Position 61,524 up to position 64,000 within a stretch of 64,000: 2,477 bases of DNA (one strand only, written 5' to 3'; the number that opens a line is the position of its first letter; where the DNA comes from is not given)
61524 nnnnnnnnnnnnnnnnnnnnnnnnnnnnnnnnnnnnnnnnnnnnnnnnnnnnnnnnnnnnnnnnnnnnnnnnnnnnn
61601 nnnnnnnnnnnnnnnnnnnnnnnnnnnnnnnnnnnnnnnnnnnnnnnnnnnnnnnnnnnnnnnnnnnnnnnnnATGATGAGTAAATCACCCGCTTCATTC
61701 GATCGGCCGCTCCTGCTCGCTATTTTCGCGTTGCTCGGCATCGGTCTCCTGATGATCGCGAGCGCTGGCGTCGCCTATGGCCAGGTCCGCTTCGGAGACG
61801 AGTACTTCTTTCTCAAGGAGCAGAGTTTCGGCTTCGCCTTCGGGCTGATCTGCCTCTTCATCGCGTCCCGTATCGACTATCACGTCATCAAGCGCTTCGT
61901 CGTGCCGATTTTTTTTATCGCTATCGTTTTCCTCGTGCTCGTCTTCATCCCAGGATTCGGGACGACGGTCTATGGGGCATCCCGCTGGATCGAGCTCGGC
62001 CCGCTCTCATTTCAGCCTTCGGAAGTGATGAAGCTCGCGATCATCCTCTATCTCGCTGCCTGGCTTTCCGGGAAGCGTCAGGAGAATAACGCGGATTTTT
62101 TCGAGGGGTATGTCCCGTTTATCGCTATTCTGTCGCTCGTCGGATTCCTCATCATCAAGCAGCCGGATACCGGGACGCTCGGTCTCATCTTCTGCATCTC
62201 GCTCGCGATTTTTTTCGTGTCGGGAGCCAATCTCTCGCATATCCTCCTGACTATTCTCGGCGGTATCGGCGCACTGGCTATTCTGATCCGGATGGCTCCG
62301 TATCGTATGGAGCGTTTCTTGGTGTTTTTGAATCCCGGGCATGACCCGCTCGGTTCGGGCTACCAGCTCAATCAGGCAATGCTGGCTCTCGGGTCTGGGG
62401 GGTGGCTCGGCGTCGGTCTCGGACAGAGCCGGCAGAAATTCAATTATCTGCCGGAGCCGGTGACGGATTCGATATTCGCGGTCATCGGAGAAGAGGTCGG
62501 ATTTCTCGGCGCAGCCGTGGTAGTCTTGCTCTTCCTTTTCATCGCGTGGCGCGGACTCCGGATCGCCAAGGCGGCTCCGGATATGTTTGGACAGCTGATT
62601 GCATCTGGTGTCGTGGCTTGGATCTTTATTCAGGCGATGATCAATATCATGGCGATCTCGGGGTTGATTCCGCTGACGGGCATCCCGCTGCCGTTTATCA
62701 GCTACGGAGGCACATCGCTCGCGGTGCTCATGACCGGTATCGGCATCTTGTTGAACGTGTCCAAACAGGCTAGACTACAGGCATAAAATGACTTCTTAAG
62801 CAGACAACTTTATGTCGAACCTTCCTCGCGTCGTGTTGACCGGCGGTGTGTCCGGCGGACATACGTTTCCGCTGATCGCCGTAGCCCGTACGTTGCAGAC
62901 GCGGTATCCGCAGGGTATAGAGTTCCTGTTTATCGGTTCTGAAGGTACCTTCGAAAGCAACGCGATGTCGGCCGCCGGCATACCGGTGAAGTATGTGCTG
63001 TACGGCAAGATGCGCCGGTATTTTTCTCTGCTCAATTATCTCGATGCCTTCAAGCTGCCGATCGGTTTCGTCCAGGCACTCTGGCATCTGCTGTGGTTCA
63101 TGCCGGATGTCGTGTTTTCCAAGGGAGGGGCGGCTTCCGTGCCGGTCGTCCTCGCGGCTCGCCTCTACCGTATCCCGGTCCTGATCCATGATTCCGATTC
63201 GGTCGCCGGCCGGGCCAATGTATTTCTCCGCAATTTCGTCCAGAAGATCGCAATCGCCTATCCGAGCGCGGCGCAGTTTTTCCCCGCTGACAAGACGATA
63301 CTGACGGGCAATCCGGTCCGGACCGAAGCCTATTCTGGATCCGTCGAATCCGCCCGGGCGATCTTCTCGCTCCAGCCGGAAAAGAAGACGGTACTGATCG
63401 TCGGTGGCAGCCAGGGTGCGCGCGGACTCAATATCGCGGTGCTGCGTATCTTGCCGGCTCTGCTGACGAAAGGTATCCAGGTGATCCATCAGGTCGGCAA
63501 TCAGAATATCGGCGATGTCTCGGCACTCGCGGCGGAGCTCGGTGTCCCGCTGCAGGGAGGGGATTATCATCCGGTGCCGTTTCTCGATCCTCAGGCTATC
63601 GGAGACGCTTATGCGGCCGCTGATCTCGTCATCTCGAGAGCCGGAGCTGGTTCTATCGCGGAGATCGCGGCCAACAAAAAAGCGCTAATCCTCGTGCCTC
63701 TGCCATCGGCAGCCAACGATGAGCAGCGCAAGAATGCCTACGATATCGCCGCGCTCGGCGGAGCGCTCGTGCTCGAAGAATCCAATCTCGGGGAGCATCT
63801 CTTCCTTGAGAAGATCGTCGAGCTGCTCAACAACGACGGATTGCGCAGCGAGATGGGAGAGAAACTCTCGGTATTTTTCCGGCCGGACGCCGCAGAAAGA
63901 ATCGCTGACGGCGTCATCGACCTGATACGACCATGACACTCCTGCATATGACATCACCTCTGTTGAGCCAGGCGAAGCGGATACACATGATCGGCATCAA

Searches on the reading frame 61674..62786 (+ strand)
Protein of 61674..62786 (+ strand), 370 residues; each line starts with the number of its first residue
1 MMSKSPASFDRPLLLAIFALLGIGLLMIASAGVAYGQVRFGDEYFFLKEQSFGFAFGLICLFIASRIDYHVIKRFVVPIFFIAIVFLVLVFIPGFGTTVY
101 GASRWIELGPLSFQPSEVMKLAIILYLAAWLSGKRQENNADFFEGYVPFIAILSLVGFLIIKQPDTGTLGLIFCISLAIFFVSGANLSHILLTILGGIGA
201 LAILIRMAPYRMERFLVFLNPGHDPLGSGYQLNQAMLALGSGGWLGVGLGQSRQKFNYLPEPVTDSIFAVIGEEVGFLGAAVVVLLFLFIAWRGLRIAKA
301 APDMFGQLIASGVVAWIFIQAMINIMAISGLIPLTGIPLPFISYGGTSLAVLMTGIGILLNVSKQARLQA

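Call 80: search_protein_families(library=pfam, proteins=[window:61674-62786:+], max_evalue=0.0001)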
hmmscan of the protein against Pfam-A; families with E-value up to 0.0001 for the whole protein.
window:61674-62786:+ (370 aa): 1 family
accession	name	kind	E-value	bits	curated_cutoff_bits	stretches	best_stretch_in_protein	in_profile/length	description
PF01098.24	FTSW_RODA_SPOVE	-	1.5e-107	360.1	26.4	1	13-367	3-355/356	Cell cycle protein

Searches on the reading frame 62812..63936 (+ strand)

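Call 80: search_protein_families(library=pfam, proteins=[window:62812-63936:+], max_evalue=0.0001)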
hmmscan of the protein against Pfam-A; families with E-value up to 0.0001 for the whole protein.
window:62812-63936:+ (374 aa): 2 families
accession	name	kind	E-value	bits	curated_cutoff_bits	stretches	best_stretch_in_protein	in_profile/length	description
PF04101.22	Glyco_tran_28_C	-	6e-35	121.2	22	1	193-364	1-166/166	Glycosyltransferase family 28 C-terminal domain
PF03033.26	Glyco_transf_28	-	8.7e-23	81.4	26.2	1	7-148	1-139/139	Glycosyltransferase family 28 N-terminal domain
